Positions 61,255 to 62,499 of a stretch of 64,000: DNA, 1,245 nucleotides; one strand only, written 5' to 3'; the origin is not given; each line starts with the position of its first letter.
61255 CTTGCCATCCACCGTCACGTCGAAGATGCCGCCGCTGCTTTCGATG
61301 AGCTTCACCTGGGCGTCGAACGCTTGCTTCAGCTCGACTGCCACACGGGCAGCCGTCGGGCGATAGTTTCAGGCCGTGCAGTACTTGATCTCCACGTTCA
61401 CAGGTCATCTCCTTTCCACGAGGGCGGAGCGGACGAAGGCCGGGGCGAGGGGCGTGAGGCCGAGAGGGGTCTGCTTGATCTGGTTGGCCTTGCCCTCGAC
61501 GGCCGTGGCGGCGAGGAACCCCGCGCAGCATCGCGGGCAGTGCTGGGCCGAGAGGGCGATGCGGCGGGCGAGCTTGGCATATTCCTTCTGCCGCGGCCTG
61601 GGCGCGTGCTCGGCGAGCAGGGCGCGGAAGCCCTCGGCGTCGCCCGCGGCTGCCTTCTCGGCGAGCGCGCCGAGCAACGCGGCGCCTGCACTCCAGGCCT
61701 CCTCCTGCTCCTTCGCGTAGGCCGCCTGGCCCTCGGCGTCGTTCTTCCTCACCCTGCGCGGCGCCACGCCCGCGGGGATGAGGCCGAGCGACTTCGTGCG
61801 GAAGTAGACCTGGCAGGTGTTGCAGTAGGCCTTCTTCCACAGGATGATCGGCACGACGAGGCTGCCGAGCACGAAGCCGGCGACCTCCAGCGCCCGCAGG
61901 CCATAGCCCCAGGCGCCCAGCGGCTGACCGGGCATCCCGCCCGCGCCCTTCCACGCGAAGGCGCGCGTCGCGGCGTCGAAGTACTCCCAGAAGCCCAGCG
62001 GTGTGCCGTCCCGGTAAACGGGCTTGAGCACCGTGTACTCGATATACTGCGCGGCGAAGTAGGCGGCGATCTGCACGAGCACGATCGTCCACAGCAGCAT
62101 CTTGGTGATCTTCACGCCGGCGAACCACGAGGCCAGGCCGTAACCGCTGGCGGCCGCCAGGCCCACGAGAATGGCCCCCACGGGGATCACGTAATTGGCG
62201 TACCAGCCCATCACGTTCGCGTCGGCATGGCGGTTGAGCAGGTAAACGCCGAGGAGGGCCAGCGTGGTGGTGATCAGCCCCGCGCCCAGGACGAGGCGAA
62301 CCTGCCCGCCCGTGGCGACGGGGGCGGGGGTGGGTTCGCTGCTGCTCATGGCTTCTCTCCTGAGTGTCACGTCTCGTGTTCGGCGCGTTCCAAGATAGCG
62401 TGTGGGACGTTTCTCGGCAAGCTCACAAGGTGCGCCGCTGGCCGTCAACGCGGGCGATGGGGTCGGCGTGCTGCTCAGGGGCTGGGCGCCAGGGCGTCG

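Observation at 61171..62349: SelW-like selenoprotein with in-frame UGA, translationally coupled to a Cys-rich membrane protein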

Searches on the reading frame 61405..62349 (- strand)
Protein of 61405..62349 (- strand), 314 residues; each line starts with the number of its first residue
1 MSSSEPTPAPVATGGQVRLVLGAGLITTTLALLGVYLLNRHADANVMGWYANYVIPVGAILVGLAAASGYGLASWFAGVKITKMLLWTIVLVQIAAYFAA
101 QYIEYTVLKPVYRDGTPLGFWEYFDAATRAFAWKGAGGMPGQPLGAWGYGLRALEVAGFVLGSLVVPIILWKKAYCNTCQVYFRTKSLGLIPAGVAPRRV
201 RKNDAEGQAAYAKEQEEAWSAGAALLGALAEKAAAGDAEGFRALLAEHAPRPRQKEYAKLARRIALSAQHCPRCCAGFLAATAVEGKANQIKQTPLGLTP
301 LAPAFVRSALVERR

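Call 5: search_protein_families(library=pfam, proteins=[window:61405-62349:-], max_evalue=1)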
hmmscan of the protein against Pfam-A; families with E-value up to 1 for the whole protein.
window:61405-62349:- (314 aa): 3 families
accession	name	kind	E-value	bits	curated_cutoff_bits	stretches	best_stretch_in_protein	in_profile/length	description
PF23330.1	zf-C2H2_14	-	0.017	15.1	27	1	173-184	2-13/30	CIZ1-like, C2H2-type zinc finger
PF15128.11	T_cell_tran_alt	-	0.079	13.2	27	0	79-137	25-83/92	T-cell leukemia translocation-altered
PF17026.10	zf-RRPl_C4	-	0.16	12.6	28.9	1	171-187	16-32/108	Putative ribonucleoprotein zinc-finger pf C4 type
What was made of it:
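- The Pfam profile is matched from position 1 only if the upstream codons are included (call 5).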

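Call 29: find_homologous_proteins(query=window:61408-62349:-, max_evalue=0.001)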
Query window:61408-62349:- (314 aa): 99 proteins with E <= 0.001 among 8000 candidates.
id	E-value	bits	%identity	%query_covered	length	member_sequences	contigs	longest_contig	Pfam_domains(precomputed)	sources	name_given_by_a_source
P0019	7.2e-180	615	85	100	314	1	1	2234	-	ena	-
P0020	1.0e-176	605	86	100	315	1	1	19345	-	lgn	-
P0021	8.2e-164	562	80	99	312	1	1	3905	-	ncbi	-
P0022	4.6e-149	514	75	100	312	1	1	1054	-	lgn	-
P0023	1.1e-147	510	75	100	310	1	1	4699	-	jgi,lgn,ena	-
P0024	4.0e-145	501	72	100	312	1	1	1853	-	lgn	-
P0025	6.4e-137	474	70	100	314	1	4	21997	-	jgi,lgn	-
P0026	2.2e-131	456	68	96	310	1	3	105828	-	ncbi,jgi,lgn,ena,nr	ncbi:MAG TPA: hypothetical protein VNE39_02615 [Planctomycetota bacterium]|nr:hypothetical protein [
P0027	2.6e-109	383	61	94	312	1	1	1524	-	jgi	-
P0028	1.3e-106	375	71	75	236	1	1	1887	-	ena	-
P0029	5.6e-96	340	54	87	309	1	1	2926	-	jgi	jgi:hypothetical protein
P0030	1.4e-95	338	51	98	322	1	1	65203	-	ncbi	-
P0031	4.8e-95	337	53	98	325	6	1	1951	-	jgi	-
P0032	3.0e-93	331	49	99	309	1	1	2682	-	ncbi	-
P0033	1.1e-91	325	51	98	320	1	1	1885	-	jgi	jgi:hypothetical protein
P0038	5.1e-90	320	53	93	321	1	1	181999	-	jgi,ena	jgi:hypothetical protein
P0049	4.2e-87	310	50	92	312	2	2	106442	-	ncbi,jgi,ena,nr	ncbi:MAG TPA: hypothetical protein VK815_17905 [Candidatus Acidoferrales bacterium]|jgi:hypothetical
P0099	4.2e-62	228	42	92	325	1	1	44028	-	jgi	jgi:hypothetical protein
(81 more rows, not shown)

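Call 30: find_encoding_contigs(protein=P0030, flank=4000, max_places=1)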
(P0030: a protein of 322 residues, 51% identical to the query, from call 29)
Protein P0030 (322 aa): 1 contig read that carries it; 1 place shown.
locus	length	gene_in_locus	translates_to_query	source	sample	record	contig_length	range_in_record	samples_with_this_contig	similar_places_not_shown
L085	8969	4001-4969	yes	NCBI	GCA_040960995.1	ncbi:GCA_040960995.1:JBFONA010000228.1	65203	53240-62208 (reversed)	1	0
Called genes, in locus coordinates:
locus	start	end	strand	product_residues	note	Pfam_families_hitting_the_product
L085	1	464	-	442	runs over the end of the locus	PF01053:Cys_Met_Meta_PP, PF01041:DegT_DnrJ_EryC1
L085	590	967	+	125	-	PF05635:23S_rRNA_IVP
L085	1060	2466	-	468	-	PF01225:Mur_ligase, PF08245:Mur_ligase_M, PF02875:Mur_ligase_C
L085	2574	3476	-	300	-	PF00514:Arm (faint), PF03130:HEAT_PBS (faint), PF02985:HEAT (faint), PF13646:HEAT_2 (weak)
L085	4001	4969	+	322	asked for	-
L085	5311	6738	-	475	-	PF00083:Sugar_tr, PF07690:MFS_1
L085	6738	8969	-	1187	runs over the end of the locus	PF17128:DUF5107, PF13431:TPR_17 (faint), PF13424:TPR_12 (faint), PF13428:TPR_14 (faint), PF13432:TPR_16 (faint), PF23914:TPR_CcmH_CycH (faint), PF00515:TPR_1 (faint), PF07719:TPR_2 (faint), +4 more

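Call 31: find_encoding_contigs(protein=P0038, flank=4000, max_places=1)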
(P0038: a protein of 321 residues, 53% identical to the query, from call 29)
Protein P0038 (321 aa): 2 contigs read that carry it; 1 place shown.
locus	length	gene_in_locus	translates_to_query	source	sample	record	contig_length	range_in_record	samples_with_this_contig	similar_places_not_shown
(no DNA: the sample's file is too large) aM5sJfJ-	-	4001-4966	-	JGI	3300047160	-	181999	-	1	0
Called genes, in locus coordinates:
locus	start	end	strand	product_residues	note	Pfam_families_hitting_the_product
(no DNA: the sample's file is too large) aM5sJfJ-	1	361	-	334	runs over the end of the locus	PF01118:Semialdhyde_dh, PF02774:Semialdhyde_dhC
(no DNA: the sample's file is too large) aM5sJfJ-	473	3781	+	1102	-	PF00176:SNF2-rel_dom, PF00271:Helicase_C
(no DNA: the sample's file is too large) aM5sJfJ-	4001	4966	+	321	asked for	-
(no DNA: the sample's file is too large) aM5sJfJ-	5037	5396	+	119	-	-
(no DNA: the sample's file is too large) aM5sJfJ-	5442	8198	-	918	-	PF00400:WD40 (faint), PF10282:Lactonase (faint), PF24814:WD40_Prp19 (faint), PF25174:Beta-prop_THOC3 (faint), PF04185:Phosphoesterase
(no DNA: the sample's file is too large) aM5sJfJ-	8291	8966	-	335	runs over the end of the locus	PF01370:Epimerase, PF04321:RmlD_sub_bind (weak), PF01073:3Beta_HSD, PF16363:GDP_Man_Dehyd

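Call 32: find_encoding_contigs(protein=P0049, flank=4000, max_places=1)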
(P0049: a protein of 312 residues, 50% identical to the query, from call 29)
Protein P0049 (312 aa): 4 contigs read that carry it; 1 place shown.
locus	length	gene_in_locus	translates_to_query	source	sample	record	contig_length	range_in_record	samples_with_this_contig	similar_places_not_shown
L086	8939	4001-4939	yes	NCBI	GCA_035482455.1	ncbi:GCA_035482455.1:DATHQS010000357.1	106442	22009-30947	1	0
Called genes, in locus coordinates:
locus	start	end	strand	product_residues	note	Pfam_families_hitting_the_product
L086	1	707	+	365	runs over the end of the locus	PF13528:Glyco_trans_1_3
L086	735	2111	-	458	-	-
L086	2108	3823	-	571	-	-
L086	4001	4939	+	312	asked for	-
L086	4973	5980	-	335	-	PF01370:Epimerase, PF04321:RmlD_sub_bind (weak), PF01073:3Beta_HSD, PF16363:GDP_Man_Dehyd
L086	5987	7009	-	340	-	PF01916:DS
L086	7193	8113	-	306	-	PF00126:HTH_1, PF03466:LysR_substrate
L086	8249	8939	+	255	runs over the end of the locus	PF00106:adh_short, PF01370:Epimerase (faint), PF08659:KR, PF13561:adh_short_C2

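Call 33: find_encoding_contigs(protein=P0099, flank=4000, max_places=1)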
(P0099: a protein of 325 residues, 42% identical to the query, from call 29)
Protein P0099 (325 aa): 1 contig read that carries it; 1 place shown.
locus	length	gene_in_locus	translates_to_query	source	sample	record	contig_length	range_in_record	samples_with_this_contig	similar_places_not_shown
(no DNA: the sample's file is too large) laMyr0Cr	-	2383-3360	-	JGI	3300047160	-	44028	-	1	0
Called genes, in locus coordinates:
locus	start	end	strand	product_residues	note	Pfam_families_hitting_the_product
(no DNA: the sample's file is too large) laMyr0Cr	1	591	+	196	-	?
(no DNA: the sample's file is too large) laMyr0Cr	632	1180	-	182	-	PF25087:GMPPB_C (faint), PF00132:Hexapep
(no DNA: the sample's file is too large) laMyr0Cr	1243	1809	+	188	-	PF00132:Hexapep, PF14602:Hexapep_2 (weak)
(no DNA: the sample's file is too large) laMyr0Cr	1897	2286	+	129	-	PF01361:Tautomerase (weak), PF14552:Tautomerase_2, PF01361:Tautomerase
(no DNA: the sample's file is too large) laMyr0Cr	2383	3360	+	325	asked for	-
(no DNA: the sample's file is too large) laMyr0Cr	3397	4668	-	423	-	PF17785:PUA_3 (faint), PF10672:Methyltrans_SAM, PF03602:Cons_hypoth95 (faint)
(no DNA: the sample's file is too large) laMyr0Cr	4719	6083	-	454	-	-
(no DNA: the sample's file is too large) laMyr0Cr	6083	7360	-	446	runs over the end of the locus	PF00069:Pkinase, PF06293:Kdo, PF07714:PK_Tyr_Ser-Thr, PF01636:APH (weak), PF03109:ABC1 (weak)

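Call 34: find_encoding_contigs(protein=P0025, flank=3000, max_places=1)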
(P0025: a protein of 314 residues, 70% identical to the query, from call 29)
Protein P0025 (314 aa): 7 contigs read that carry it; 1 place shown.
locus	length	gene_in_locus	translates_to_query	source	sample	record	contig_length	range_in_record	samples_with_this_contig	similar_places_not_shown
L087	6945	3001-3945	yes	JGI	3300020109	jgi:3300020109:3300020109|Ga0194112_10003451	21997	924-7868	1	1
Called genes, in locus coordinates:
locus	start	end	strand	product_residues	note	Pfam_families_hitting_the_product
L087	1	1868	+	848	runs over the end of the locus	PF01326:PPDK_N (faint)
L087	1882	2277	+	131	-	-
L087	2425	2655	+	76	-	-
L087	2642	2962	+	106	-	PF02452:PemK_toxin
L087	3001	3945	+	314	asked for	-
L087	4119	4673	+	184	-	PF05685:Uma2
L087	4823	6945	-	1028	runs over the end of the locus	PF04313:HSDR_N (faint), PF02384:N6_Mtase, PF20473:MmeI_Mtase, PF07669:Eco57I, PF12950:TaqI_C (weak)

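Call 35: find_encoding_contigs(protein=P0027, flank=3000, max_places=1)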
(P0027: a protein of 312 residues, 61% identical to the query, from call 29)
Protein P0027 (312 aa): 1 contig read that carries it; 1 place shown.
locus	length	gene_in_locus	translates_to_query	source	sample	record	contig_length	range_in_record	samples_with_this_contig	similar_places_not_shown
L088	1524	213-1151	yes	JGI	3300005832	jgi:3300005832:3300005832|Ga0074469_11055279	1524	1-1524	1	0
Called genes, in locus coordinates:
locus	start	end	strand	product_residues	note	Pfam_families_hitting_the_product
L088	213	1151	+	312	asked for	-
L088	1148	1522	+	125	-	?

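Call 36: find_encoding_contigs(protein=P0029, flank=3000, max_places=1)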
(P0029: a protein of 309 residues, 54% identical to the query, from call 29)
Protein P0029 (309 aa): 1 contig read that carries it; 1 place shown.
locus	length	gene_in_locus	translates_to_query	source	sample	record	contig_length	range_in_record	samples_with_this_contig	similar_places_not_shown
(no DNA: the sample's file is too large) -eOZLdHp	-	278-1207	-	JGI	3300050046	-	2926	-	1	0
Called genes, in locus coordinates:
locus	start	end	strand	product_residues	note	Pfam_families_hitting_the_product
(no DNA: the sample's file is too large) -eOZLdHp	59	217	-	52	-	-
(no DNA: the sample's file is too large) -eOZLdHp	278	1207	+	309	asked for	-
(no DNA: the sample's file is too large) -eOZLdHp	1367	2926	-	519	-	?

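Call 58: predict_structure(alignment_id=A3)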
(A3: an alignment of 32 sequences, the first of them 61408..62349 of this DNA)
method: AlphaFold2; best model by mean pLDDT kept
length: 314 residues; sequences in the alignment: 32
mean_pLDDT: 90.8   pTM: 0.79
mean pLDDT of the five models: 90.8, 89.1, 87.7, 87.4, 86.2
residues with pLDDT >= 90: 242; 70-90: 57; 50-70: 12; < 50: 3
segments of 3 or more residues with pLDDT < 50: none
pLDDT, mean of each block of 10 residues (from residue 1): 58 81 95 90 82 84 94 94 95 95 91 94 93 81 91 94 95 93 95 92 93 96 97 95 93 90 96 96 89 95 94 69
secondary structure, 60 per line:
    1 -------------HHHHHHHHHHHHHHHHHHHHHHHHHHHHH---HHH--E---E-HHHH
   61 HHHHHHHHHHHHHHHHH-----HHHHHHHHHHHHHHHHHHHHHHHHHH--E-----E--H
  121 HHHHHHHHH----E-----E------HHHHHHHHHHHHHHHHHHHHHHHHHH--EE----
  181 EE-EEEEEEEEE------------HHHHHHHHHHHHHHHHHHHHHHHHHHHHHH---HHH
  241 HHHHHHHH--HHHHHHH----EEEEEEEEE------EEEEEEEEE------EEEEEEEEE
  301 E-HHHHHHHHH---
elements in order: H14-42 H57-77 H83-108 H120-129 H147-172 E184-192 H205-234 H238-248 H251-257 E262-270 E277-285 E292-301 H303-311
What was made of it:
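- On Cys4 zinc-ribbon-type domain, for the 314-aa neighbour: In the model they lie at strand-turn positions (call 58).
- The CxxC motifs lie at beta-hairpin turns, as in zinc ribbons (call 58).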

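Call 62: fold_search(model_id=the predicted structure, library=pdb)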
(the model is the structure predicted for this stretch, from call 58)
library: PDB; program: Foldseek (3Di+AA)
matches with E <= 10: 116; with E <= 0.001: 0
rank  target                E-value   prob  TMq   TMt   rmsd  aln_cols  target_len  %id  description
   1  7w7c_B                7.9e-01  0.41  0.22  0.38   9.5       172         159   14  Heme exporter in the unliganded form (released 2022-06-22)
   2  6x04_G                2.6e+00  0.18  0.11  0.11   3.5        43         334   12  Nup133 (aa55-481) from S. cerevisiae bound by VHH-SAN5 (released 2020-12-09)
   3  6x05_A                2.8e+00  0.16  0.11  0.10   3.5        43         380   12  Nup133 (aa55-481) from S. cerevisiae bound by VHH-SAN4 (released 2020-12-09)
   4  8zl8_D                2.8e+00  0.16  0.12  0.09   6.1        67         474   13  Structure of Polycystin-1/Polycystin-2 complex with 7b,27-DHC (released 2025-11-26)
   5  9rld_C                2.8e+00  0.07  0.12  0.10  17.4       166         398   11  LolCDE complex with Lpp lipoprotein (released 2026-01-21)
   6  6x04_A                3.2e+00  0.16  0.11  0.10   3.4        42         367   12  Nup133 (aa55-481) from S. cerevisiae bound by VHH-SAN5 (released 2020-12-09)
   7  6x04_K                3.2e+00  0.15  0.11  0.11   3.5        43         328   12  Nup133 (aa55-481) from S. cerevisiae bound by VHH-SAN5 (released 2020-12-09)
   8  6ejn_B                3.2e+00  0.03  0.10  0.11  20.5       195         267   10  The KLC2 TPR domain bound to the JIP3 leucine zipper domain (released 2018-09-05)
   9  6x04_C                3.4e+00  0.15  0.11  0.11   3.5        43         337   12  Nup133 (aa55-481) from S. cerevisiae bound by VHH-SAN5 (released 2020-12-09)
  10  9oce_A                3.4e+00  0.08  0.17  0.04  15.4       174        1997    9  2.48A cryo-EM structure of the Measles Virus L-P-C in complex with ERdRp-0519 (released 2025-09-03)
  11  8k3s_A                3.6e+00  0.12  0.12  0.09  10.8        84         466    8  Structure of PKD2-F604P complex (released 2024-04-03)
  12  8z6f_C                3.6e+00  0.10  0.12  0.09  11.8        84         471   10  Structure of polycystin-1/polycystin-2 complex with PI(4)P-bound (released 2025-04-23)
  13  5bsz                  3.6e+00  0.07  0.10  0.12   8.6        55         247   11  X-ray structure of the sugar N-methyltransferase KedS8 from Streptoalloteichus sp ATCC 53650 (released 2015-07-29)
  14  8id8_R                3.6e+00  0.05  0.13  0.14  13.1       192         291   10  Cryo-EM structure of the TUG891 bound GPR120-Gi complex (released 2023-03-15)
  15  9b8v_E                3.8e+00  0.01  0.13  0.06  29.8       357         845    9  AlphaFold2 informed cryo-EM model of the E. coli cellulose synthase BcsAG3B6 complex (released 2025-02-19)
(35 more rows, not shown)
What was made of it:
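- On Membrane thiol-disulfide oxidoreductase (DsbB/DsbD/VKOR-like), for the 314-aa neighbour: Best Foldseek PDB hit E 0.79 (call 62).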

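Call 69: find_encoding_contigs(protein=P0020, flank=2500, max_places=1)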
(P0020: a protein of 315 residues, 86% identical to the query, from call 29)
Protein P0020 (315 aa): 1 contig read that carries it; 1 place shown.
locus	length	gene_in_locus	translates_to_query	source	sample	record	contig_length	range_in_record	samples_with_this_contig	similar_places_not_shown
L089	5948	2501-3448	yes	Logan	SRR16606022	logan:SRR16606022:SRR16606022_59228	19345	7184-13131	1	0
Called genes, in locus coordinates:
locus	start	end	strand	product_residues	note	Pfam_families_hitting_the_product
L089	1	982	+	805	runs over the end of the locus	PF02638:GHL10, PF13200:DUF4015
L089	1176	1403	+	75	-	PF04255:DUF433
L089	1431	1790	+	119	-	PF18478:PIN_10 (faint), PF18480:DUF5615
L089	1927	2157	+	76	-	-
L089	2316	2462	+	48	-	-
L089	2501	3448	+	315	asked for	-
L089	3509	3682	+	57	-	PF10262:Rdx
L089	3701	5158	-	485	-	-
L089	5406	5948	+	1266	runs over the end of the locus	PF06452:CBM9_1 (weak)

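Call 70: find_encoding_contigs(protein=P0021, flank=2500, max_places=1)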
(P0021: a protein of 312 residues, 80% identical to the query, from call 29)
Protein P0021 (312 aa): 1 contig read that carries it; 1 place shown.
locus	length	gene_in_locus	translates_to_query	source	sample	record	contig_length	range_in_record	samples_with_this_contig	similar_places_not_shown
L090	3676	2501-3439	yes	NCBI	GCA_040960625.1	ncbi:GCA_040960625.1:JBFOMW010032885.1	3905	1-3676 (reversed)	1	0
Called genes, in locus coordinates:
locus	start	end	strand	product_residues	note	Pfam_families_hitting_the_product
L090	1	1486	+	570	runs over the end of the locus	?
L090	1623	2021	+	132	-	-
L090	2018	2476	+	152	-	PF02525:Flavodoxin_2 (weak), PF03358:FMN_red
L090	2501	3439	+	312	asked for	-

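Call 71: find_encoding_contigs(protein=P0023, flank=2500, max_places=1)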
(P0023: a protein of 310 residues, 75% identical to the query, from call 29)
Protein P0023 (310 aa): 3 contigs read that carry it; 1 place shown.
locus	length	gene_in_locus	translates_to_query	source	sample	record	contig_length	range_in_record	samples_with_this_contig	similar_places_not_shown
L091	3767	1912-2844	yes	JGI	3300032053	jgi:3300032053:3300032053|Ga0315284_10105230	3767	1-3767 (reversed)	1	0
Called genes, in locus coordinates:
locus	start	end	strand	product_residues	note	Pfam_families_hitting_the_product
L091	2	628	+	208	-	?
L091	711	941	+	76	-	-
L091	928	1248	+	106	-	PF02452:PemK_toxin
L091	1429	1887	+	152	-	PF02525:Flavodoxin_2 (faint), PF03358:FMN_red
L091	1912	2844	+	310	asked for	-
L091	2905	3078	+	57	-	PF10262:Rdx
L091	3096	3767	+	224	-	?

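Call 72: find_related_loci(query=A3, collection=metagenome_contigs, flank=2500)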
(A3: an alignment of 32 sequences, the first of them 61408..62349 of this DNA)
Query A3 (314 aa) in metagenome_contigs; peptide patterns used: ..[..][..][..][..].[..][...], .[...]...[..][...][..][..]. (x = any residue, [..] = any of these).
217 stretches matched a pattern; 162 encode a relative of the query (tblastn E <= 1e-3); the best 80 are kept; 80 distinct loci.
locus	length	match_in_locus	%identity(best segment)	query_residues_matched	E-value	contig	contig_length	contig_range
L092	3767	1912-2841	75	1-314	2e-149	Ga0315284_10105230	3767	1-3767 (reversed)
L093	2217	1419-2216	86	1-265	3e-148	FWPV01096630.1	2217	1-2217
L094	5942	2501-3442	70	1-314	2e-130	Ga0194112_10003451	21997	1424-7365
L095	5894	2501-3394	68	15-314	1e-128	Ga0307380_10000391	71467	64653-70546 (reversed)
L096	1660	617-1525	55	2-308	2e-112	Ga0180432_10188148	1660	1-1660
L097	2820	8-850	56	24-308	1e-102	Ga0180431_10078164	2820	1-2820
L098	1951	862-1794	53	3-310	3e-105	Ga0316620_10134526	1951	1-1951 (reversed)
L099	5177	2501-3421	50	3-308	2e-99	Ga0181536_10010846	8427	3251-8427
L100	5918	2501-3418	49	3-308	1e-97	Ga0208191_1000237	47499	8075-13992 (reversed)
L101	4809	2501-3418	49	3-308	9e-98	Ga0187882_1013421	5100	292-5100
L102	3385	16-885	53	19-309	5e-98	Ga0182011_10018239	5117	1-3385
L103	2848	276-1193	49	3-308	2e-100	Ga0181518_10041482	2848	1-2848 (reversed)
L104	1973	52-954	52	7-307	1e-102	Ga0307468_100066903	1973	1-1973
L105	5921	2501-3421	50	3-308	3e-95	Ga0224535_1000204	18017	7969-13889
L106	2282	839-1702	50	20-308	4e-98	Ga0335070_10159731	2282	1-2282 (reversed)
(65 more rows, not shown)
